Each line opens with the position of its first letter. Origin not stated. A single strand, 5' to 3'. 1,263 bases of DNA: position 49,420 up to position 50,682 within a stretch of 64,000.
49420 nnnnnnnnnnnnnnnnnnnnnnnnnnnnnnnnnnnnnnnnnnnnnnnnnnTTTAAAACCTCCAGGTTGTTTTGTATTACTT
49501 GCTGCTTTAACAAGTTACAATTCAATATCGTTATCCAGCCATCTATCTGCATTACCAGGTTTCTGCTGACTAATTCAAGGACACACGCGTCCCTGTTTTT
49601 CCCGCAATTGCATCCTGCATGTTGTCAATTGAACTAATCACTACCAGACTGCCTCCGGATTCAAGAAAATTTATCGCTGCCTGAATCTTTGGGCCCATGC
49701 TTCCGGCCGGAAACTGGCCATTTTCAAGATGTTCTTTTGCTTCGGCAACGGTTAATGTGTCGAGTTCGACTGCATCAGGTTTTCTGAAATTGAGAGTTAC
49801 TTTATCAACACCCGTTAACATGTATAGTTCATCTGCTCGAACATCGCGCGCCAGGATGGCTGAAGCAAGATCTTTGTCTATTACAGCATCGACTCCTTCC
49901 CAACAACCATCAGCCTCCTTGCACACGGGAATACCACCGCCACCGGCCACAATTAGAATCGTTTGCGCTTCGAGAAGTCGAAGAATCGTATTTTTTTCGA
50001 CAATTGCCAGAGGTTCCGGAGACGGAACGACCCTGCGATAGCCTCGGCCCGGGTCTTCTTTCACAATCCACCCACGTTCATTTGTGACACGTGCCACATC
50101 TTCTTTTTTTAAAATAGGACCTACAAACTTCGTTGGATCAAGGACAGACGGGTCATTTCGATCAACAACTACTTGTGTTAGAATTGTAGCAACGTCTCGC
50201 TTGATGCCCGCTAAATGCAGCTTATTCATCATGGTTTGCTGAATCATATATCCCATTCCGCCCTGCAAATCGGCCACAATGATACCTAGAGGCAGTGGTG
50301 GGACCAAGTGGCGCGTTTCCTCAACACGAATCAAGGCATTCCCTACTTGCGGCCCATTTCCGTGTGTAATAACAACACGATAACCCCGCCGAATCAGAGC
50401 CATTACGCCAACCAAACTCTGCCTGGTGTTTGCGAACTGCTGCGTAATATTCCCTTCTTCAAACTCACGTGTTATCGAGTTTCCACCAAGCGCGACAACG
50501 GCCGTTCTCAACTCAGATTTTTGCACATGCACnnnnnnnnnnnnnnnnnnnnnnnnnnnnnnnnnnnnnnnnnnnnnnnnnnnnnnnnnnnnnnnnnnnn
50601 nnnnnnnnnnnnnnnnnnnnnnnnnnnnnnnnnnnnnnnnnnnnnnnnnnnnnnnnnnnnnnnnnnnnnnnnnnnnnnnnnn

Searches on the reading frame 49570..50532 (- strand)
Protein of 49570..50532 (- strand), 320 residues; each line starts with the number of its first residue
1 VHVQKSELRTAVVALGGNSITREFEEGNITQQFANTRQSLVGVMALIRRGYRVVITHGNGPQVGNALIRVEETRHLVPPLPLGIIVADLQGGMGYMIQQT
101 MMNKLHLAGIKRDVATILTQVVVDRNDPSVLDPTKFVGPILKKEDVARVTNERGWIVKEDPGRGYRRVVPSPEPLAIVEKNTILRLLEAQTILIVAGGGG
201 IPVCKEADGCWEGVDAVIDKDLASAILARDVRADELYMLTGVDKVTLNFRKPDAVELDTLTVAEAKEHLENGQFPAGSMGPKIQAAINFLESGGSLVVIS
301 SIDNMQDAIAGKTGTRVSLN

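Call 43: search_protein_families(library=pfam, max_evalue=0.001, proteins=[window:49570-50532:-])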
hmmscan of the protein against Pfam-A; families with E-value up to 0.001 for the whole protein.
window:49570-50532:- (320 aa): 1 family
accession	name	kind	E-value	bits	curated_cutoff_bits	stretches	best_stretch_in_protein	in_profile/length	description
PF00696.33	AA_kinase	-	1.6e-25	90.7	24.9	1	10-299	2-232/234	Amino acid kinase family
